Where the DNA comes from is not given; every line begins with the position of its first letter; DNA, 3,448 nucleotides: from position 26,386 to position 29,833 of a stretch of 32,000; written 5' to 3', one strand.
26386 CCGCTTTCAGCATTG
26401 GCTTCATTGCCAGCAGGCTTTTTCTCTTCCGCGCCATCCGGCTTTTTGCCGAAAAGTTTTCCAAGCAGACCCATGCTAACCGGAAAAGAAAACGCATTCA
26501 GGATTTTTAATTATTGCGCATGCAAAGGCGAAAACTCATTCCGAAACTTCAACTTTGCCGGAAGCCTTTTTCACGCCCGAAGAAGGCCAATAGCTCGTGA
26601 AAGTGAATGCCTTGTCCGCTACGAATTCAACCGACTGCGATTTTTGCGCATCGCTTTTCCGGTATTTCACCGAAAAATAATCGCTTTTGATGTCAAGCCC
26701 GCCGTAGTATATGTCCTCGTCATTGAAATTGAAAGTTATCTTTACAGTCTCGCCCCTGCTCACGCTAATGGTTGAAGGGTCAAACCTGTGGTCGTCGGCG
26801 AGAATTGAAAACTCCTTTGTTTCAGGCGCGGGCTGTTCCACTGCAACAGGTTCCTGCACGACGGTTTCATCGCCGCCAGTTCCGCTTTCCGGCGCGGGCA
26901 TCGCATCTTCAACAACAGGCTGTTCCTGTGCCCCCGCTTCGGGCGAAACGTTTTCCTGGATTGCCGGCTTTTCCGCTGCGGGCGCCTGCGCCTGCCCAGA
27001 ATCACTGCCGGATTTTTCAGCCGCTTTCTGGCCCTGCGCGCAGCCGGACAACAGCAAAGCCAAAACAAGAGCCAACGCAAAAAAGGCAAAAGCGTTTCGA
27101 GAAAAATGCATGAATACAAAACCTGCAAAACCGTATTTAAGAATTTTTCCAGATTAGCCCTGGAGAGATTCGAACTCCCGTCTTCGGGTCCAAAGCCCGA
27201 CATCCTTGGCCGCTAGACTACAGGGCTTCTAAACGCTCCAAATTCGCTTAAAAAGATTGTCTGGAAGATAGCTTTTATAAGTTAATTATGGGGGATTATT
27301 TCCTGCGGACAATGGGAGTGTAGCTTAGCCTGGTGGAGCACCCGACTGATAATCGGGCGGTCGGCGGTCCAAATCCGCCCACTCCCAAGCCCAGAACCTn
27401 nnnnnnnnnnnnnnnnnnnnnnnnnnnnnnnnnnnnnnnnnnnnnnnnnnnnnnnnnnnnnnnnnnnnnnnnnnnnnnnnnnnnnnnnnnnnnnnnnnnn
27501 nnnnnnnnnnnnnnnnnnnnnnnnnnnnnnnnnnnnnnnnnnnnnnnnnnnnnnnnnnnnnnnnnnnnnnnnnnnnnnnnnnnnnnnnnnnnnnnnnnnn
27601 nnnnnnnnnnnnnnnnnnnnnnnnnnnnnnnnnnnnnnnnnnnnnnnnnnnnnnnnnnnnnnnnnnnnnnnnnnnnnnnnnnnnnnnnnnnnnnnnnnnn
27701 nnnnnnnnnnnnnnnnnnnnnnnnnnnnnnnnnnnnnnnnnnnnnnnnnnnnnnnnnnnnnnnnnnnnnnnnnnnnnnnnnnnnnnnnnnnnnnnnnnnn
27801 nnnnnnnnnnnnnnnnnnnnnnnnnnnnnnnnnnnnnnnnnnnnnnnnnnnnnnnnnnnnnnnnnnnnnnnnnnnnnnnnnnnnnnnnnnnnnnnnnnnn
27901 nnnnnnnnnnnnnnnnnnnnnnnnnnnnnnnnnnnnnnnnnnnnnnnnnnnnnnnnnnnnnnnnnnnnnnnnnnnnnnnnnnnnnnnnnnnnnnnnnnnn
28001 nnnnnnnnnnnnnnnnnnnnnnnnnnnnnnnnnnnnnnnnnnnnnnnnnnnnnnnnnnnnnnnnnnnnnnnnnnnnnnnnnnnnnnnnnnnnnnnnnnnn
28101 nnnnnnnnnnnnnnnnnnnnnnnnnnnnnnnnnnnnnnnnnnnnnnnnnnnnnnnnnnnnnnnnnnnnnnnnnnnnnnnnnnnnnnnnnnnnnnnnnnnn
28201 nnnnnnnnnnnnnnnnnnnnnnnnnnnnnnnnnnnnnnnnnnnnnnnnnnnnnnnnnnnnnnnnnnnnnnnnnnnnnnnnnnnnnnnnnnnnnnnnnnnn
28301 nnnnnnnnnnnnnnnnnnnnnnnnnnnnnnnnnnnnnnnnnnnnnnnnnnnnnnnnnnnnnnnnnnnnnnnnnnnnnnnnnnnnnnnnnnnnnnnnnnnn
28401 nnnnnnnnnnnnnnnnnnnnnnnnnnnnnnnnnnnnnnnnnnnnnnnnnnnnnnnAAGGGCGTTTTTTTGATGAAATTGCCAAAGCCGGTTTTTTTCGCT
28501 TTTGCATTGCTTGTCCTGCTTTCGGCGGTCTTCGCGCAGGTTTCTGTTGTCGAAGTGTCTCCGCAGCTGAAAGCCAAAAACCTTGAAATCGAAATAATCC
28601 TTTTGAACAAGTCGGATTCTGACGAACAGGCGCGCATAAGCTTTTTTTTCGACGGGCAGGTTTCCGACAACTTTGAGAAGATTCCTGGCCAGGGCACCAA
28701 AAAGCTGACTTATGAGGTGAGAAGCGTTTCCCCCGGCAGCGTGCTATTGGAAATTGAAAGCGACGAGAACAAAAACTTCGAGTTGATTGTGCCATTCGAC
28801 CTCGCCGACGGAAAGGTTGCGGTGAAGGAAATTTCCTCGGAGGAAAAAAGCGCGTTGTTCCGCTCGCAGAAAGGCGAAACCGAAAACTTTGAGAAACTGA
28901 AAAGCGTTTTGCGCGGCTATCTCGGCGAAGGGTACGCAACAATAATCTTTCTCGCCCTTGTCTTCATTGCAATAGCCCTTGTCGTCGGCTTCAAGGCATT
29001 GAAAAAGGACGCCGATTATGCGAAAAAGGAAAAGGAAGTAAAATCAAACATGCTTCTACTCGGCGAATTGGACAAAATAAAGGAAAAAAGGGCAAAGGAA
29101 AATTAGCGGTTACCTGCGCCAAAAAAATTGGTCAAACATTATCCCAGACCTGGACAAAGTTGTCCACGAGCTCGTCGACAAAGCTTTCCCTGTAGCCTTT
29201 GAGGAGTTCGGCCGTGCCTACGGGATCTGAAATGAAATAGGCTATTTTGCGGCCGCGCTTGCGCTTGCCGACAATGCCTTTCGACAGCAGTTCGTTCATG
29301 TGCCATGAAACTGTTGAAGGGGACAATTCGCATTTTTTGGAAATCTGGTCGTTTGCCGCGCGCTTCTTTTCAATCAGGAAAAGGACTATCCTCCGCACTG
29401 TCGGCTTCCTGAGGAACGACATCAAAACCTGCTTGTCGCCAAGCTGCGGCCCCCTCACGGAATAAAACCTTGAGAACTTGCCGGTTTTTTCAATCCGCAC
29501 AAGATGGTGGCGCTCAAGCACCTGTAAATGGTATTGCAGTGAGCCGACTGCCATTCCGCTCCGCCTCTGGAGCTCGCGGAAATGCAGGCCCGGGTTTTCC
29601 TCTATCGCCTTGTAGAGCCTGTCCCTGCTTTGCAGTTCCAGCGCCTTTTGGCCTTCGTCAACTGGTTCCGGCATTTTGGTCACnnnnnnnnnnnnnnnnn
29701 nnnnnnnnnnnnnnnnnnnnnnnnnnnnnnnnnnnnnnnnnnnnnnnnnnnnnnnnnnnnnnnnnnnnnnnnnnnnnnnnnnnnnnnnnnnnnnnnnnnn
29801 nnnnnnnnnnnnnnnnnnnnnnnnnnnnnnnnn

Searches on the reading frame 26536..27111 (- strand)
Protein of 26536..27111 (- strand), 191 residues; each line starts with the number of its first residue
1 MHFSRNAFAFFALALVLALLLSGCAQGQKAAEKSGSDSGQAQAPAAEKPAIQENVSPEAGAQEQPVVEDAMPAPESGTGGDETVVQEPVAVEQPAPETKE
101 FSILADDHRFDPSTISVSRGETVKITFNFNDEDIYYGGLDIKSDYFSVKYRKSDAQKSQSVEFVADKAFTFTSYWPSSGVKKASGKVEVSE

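Call 32: search_protein_families(library=pfam, proteins=[window:26536-27111:-])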
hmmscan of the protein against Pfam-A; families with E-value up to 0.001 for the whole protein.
window:26536-27111:- (191 aa): 1 family
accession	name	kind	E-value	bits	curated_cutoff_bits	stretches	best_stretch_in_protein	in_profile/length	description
PF13473.12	Cupredoxin_1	-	5.9e-05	23.5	27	1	93-133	15-55/104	Cupredoxin-like domain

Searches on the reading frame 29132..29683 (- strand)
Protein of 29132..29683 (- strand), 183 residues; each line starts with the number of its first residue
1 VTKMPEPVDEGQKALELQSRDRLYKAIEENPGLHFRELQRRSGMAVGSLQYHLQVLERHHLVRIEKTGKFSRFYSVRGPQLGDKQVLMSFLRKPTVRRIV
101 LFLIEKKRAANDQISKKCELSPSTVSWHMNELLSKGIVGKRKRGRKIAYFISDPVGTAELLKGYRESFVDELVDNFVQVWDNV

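Call 32: search_protein_families(library=pfam, proteins=[window:29132-29683:-])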
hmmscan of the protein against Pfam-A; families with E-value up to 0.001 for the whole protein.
window:29132-29683:- (183 aa): 12 families
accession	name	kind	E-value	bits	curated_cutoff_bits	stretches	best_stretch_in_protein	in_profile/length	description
PF13412.12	HTH_24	-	5.5e-18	64.7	21.9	2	94-138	3-47/48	Winged helix-turn-helix DNA-binding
PF24266.1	HTH_HVO_0163_N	-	4.5e-16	59.1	31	1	19-75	3-59/70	HVO_0163, N-terminal HTH domain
PF12840.13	HTH_20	-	5.9e-10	39.4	27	1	94-138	4-48/51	Helix-turn-helix domain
PF01022.26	HTH_5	-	7.8e-09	35.7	22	1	94-138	2-45/47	Bacterial regulatory protein, arsR family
PF09339.16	HTH_IclR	-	2.7e-08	33.9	22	0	28-63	14-49/52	IclR helix-turn-helix domain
PF03965.22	Penicillinase_R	-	5.9e-07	30.3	22.6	1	112-152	25-65/115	Penicillinase repressor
PF01978.25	TrmB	-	1.5e-06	28.4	25.6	0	103-154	17-67/68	Sugar-specific transcriptional regulator TrmB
PF12802.13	MarR_2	-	2.2e-06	28.1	27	0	26-66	13-54/61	MarR family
PF25212.1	HVO_A0114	-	0.00011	22.4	27.6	0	22-71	26-75/84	HVO_A0114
PF01047.28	MarR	-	0.0003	21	24.6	0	105-142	14-51/59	MarR family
PF00196.25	GerE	-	0.00033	20.7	23.5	1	110-135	19-44/57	Bacterial regulatory proteins, luxR family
PF13601.12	HTH_34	-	0.0005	20.6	27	0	99-142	5-48/80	Winged helix DNA-binding domain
